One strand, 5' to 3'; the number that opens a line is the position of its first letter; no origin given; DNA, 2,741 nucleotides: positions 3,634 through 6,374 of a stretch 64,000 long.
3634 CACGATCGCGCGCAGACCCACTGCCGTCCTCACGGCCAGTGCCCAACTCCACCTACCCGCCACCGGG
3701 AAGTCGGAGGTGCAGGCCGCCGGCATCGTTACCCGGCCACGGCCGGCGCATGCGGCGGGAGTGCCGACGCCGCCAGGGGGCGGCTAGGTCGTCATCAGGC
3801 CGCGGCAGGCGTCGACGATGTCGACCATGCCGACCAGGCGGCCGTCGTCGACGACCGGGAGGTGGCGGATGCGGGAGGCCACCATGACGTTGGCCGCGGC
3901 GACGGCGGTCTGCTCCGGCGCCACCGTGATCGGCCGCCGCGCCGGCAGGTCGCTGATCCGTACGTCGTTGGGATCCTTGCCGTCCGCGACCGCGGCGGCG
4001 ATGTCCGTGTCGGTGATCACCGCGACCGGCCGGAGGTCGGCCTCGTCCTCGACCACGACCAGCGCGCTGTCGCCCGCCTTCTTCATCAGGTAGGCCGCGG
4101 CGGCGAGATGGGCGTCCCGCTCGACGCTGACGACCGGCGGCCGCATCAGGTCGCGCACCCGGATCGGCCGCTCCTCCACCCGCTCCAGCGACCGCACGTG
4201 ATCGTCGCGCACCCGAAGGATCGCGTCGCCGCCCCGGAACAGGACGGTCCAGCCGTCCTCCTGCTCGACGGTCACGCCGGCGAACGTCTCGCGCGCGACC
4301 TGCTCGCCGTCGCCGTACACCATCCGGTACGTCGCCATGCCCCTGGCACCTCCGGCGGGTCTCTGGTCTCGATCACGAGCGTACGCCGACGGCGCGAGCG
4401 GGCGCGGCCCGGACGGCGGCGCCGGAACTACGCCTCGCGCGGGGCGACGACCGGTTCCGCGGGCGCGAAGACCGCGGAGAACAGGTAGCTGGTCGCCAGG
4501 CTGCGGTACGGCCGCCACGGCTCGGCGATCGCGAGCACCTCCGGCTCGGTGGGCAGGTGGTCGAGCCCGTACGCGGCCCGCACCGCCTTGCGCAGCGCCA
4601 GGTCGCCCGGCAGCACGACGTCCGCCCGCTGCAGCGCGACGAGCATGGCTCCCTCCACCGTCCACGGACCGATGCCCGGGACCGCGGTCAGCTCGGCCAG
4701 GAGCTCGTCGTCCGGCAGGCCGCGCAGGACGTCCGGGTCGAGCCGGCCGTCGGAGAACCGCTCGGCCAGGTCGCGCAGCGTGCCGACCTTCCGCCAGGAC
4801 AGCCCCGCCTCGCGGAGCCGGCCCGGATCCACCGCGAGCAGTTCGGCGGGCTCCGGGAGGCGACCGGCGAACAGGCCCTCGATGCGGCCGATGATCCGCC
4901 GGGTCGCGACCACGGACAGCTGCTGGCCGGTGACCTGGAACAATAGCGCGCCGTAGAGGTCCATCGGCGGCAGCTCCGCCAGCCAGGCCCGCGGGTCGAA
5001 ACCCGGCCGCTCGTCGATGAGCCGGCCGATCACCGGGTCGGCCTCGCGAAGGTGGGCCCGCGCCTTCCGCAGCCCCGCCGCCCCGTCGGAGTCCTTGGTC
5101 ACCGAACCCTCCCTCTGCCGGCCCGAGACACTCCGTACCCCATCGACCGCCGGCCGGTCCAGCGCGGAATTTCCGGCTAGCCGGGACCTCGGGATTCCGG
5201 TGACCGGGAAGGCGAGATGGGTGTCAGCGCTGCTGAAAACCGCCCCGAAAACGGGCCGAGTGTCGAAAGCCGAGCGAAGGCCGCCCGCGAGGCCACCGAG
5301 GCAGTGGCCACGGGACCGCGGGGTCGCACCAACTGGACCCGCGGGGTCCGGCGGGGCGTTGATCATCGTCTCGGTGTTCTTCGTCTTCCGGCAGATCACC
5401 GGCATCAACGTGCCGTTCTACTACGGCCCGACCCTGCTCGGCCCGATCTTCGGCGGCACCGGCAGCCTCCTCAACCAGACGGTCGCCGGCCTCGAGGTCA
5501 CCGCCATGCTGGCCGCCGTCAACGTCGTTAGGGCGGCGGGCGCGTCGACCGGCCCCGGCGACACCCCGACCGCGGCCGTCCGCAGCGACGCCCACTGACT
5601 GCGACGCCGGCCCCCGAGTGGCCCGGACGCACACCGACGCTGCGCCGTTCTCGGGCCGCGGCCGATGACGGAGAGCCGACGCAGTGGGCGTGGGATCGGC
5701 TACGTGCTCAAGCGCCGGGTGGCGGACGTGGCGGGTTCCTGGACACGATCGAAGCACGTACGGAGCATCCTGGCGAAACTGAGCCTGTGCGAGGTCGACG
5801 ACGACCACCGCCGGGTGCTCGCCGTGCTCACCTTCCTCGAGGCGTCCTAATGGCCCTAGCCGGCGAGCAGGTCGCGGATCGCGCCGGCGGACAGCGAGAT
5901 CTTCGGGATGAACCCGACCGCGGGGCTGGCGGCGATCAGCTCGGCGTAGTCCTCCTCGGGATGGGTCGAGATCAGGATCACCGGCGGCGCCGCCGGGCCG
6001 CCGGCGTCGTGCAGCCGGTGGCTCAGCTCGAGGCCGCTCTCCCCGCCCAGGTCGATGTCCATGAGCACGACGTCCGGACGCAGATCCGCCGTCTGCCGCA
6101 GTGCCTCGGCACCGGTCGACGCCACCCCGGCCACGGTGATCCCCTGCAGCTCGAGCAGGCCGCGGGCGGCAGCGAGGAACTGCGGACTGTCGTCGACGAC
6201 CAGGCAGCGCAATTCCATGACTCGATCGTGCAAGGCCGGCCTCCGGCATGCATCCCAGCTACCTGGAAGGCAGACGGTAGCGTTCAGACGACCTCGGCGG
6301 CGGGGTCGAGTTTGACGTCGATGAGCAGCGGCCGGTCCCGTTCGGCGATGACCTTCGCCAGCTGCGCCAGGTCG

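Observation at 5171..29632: A CTAG-centred 16-bp palindrome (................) recurs seven times, clustered at signalling-gene promoters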

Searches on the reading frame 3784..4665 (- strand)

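Call 43: search_protein_families(library=pfam, proteins=[window:3784-4665:-], max_evalue=0.001)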
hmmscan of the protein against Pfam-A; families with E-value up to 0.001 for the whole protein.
window:3784-4665:- (293 aa): 1 family
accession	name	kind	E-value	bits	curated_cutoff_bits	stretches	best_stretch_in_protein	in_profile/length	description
PF00571.33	CBS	-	2.5e-23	82.6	24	2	237-288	1-53/57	CBS domain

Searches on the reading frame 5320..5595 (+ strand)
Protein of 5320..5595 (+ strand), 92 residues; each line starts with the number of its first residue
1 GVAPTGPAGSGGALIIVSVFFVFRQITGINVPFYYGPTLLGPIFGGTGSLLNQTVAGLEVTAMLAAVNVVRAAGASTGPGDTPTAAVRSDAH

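Call 43: search_protein_families(library=pfam, proteins=[window:5320-5595:+], max_evalue=0.001)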
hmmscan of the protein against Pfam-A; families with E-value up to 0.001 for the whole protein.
window:5320-5595:+ (92 aa): 1 family
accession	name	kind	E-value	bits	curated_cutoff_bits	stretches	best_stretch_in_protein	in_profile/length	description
PF00083.30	Sugar_tr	-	0.00033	20.1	22.3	1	13-74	254-315/452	Sugar (and other) transporter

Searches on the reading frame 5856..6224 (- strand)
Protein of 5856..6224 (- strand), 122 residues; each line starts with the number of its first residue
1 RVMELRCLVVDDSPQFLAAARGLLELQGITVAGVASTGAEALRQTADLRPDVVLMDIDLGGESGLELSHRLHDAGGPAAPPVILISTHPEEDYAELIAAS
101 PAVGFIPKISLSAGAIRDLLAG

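Call 15: search_protein_families(library=pfam, proteins=[window:5856-6224:-], max_evalue=0.01)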
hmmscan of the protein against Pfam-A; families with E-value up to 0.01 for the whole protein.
window:5856-6224:- (122 aa): 1 family
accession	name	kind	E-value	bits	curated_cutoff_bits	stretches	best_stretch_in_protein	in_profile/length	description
PF00072.30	Response_reg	-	2.4e-19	70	30.2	1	8-108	2-99/111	Response regulator receiver domain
